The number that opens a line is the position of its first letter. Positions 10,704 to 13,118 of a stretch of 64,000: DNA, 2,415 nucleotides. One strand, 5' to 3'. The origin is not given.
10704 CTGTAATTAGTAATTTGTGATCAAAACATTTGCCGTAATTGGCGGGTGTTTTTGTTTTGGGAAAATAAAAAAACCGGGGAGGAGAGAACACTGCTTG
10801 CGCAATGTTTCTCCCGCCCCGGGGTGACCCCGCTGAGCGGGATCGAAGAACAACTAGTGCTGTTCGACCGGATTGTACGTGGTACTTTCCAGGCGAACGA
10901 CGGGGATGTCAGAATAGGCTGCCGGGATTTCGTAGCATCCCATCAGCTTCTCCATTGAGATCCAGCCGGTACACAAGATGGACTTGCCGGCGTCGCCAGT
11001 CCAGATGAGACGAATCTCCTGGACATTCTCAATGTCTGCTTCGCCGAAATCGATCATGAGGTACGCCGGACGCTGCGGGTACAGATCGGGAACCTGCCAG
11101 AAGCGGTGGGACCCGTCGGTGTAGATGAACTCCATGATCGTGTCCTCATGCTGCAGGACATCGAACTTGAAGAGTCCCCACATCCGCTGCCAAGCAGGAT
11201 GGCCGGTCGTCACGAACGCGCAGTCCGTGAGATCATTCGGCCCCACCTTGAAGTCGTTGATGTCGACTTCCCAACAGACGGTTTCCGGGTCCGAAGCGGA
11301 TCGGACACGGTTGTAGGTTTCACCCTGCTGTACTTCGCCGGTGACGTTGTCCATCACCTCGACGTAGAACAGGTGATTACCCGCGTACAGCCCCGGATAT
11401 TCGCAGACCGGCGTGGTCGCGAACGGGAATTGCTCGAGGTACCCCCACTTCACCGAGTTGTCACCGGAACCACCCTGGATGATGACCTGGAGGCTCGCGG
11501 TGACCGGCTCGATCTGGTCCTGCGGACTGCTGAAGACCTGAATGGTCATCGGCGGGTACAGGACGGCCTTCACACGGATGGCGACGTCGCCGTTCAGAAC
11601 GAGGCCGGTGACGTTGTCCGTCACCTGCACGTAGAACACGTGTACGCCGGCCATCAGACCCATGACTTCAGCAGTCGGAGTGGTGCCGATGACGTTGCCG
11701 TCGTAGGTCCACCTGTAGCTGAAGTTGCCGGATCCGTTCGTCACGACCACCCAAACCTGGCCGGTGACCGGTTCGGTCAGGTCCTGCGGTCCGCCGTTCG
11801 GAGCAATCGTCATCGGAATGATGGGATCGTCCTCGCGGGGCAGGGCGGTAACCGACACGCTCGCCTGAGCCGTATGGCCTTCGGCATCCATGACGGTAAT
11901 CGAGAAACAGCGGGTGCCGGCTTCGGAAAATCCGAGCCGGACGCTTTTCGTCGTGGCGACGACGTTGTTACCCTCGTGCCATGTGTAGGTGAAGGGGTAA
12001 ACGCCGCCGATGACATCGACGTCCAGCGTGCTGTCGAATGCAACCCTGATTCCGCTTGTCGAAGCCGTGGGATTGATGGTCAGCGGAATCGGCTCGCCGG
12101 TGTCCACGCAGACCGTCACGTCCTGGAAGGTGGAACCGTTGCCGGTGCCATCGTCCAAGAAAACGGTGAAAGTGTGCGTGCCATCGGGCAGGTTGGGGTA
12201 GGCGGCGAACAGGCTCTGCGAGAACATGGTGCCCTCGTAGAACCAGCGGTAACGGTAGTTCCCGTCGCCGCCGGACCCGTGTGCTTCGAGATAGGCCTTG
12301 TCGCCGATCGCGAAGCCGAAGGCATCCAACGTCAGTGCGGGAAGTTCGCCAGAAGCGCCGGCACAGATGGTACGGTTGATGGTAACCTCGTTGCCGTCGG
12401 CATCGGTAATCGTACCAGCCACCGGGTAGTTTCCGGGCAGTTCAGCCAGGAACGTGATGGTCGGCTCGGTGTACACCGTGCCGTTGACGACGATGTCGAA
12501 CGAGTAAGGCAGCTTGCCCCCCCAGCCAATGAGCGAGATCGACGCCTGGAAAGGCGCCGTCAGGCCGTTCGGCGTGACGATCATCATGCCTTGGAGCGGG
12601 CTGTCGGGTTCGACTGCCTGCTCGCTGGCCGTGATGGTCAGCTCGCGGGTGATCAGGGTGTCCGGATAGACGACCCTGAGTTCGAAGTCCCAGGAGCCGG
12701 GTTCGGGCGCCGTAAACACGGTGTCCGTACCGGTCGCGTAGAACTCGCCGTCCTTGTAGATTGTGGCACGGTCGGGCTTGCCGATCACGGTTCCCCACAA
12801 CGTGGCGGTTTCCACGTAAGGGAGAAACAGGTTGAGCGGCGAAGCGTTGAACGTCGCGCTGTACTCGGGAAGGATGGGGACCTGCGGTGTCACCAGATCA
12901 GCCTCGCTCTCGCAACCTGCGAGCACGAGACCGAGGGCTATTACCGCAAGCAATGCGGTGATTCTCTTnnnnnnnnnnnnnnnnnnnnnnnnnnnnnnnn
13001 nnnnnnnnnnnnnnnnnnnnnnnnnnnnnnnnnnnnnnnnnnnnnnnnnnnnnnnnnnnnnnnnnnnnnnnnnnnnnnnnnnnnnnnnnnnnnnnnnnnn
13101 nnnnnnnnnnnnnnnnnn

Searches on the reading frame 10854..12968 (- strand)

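Call 82: search_protein_families(library=pfam, proteins=[window:10854-12968:-], max_evalue=0.001)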
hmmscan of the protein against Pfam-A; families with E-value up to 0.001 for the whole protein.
window:10854-12968:- (704 aa): 3 families
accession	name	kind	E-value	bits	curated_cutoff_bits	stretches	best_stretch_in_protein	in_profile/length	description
PF06832.18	BiPBP_C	-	2.9e-06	27.5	26.8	0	313-368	33-87/90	Penicillin-Binding Protein C-terminus Family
PF22352.2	K319L-like_PKD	-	1.3e-05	25.6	27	0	328-374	31-83/84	K319L-like, PKD domain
PF18911.6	PKD_4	-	0.00043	20.7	27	0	293-373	4-83/85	PKD domain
